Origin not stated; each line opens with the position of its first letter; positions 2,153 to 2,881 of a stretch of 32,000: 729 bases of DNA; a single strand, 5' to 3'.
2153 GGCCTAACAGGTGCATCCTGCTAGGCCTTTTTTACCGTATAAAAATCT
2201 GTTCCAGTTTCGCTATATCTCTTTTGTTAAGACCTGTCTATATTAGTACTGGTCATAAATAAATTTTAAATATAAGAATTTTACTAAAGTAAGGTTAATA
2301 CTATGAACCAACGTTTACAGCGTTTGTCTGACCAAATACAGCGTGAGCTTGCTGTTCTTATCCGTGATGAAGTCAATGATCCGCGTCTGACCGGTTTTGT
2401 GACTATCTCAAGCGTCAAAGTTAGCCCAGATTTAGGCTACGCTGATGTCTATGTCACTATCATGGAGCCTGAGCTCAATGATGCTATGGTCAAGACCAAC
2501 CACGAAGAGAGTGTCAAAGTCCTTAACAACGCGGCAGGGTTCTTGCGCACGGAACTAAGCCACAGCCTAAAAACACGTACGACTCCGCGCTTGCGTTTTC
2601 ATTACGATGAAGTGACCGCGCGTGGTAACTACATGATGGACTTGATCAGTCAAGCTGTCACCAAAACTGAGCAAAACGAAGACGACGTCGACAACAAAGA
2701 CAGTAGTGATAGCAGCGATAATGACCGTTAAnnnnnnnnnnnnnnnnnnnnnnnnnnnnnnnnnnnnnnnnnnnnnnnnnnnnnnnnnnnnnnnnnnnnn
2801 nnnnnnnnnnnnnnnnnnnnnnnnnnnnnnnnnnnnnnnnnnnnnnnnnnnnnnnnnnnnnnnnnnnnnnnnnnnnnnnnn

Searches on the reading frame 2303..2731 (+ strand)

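Call 61: search_protein_families(library=ncbifam, proteins=[window:2303-2731:+], max_evalue=0.00001)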
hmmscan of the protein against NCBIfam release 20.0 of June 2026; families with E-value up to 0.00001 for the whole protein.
window:2303-2731:+ (142 aa): 7 families
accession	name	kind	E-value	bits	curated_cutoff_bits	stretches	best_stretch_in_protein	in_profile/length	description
NF010389.0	PRK13816.1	equivalog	8.6e-74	245.6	196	1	1-129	1-129/131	ribosome-binding factor A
TIGR00082.1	rbfA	equivalog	8.2e-25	87.6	51.15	1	3-117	5-111/115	30S ribosome-binding factor RbfA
NF001802.0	PRK00521.2-5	equivalog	1.1e-20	73.9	142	1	2-131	16-140/144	30S ribosome-binding factor RbfA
NF010388.0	PRK13815.1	equivalog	1.8e-20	73.1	167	1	1-128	1-118/122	ribosome-binding factor A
NF010390.0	PRK13817.1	equivalog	1.6e-18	67.3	236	1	1-126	1-117/119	ribosome-binding factor A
NF010391.0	PRK13818.1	equivalog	2.6e-14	53.5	206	1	1-126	1-118/121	ribosome-binding factor A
NF001806.0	PRK00521.3-4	equivalog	2.2e-06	28.1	136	1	14-119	15-113/118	30S ribosome-binding factor RbfA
